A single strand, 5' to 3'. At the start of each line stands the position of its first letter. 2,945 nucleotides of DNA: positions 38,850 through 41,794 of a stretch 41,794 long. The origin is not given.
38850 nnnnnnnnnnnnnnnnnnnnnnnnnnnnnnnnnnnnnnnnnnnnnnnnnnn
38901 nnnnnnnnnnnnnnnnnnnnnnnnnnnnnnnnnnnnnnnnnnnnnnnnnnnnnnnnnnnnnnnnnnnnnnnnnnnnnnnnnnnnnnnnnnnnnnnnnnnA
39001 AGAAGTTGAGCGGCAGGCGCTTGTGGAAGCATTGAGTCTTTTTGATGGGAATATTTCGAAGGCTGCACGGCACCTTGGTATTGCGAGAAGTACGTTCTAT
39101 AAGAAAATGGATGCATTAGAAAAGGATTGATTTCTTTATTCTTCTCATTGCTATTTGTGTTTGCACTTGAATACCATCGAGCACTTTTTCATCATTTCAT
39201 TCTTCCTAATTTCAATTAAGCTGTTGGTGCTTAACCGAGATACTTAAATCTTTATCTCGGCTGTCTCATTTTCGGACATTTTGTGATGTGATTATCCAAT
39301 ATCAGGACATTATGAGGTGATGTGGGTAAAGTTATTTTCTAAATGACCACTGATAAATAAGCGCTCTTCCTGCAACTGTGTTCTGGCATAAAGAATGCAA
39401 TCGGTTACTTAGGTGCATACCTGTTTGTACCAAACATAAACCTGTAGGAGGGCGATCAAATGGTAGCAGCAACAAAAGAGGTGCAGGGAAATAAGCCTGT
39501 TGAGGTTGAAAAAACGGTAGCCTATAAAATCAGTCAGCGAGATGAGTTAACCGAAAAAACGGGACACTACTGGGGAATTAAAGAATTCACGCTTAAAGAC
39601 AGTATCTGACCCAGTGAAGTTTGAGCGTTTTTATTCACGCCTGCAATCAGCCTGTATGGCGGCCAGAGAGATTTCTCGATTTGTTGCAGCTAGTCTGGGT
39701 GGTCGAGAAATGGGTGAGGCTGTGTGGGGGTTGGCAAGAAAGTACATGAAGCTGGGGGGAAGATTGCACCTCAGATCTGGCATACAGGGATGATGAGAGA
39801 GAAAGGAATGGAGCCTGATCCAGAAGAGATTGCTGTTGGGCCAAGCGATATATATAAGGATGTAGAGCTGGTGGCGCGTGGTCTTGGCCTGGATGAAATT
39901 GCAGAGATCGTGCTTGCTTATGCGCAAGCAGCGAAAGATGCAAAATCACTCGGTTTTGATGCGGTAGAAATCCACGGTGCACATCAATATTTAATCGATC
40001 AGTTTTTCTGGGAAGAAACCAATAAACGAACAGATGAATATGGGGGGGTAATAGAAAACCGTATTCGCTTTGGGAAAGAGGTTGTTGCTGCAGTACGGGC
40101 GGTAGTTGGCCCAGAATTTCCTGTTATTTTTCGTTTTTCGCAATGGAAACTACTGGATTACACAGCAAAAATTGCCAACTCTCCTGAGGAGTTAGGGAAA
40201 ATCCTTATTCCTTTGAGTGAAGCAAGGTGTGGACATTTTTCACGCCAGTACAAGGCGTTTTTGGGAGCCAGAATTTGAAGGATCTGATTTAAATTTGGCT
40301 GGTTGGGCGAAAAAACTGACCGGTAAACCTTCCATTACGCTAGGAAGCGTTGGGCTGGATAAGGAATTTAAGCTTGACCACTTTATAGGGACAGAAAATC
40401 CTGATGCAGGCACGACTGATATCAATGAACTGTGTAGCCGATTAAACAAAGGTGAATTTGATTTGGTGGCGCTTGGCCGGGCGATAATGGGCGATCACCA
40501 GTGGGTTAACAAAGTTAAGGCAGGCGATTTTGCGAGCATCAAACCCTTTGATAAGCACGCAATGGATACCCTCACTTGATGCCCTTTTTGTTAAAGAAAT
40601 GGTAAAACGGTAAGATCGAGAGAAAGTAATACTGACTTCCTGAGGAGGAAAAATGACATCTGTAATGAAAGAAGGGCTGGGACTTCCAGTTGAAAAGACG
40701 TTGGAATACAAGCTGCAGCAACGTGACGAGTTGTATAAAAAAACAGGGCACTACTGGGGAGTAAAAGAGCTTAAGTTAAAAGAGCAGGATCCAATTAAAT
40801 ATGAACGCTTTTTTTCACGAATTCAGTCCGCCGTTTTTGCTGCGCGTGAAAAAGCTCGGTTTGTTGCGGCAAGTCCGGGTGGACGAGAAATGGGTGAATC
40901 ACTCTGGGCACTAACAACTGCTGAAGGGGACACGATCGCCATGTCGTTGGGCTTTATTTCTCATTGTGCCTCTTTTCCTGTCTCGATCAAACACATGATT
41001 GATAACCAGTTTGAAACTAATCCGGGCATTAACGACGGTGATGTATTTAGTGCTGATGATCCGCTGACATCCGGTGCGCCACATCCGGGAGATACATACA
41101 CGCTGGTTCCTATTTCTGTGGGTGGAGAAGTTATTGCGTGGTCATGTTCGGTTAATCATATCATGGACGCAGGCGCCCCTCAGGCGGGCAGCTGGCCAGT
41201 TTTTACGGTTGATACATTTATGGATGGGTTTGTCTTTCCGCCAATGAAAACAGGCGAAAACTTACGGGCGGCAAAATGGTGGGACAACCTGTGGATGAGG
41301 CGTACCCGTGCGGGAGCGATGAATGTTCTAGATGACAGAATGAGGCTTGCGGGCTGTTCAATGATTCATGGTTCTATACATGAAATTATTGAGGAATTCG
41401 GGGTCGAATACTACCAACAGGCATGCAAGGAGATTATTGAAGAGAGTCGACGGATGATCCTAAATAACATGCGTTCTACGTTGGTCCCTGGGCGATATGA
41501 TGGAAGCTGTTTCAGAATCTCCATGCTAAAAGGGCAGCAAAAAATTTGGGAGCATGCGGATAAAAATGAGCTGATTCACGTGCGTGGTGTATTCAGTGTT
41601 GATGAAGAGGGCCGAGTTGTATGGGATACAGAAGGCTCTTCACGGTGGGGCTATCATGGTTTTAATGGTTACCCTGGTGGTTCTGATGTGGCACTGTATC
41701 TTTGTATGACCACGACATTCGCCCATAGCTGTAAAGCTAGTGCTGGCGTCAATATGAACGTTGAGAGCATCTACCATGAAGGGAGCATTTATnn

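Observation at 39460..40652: Gene debris between the sigma54 promoter and its intact target: truncated hydantoinase-B paralogue fused to a decapitated, frameshifted OYE gene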

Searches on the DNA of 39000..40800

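Call 51: search_rna_families(source=window, start=39000, end=40800, threshold=evalue, max_evalue=1)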
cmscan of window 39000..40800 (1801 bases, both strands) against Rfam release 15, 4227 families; matches with E-value up to 1: 1.
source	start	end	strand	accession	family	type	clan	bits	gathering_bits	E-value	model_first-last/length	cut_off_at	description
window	39682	39822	+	RF01953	SOX2OT_exon3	Gene; lncRNA;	-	18.6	70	0.029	1-276/276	no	SOX2 overlapping transcript exon 3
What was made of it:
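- No Rfam family matches (call 51).
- Tried and rejected: Rfam gave only a chance hit in 39000-40800: SOX2OT, 18.6 bits against a gathering score of 70 (call 51).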

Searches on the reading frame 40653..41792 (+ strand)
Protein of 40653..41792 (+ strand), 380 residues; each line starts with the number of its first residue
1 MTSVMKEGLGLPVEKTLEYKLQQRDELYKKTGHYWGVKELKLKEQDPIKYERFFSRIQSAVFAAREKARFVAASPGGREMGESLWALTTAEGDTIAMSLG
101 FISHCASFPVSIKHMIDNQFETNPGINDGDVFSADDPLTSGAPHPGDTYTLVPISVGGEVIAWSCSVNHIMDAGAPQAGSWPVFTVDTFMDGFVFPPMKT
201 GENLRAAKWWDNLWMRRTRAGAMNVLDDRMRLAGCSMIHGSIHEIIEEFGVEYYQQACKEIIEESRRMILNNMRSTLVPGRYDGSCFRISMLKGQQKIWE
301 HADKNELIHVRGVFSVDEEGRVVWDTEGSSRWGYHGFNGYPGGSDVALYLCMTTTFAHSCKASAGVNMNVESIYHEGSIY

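Call 6: search_protein_families(library=pfam, proteins=[window:40653-41792:+], max_evalue=0.01)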
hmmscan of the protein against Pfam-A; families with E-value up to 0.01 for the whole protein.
window:40653-41792:+ (380 aa): 1 family
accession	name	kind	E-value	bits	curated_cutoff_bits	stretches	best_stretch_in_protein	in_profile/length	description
PF02538.19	Hydantoinase_B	-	3e-41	141.9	26.8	1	46-379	1-314/519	Hydantoinase B/oxoprolinase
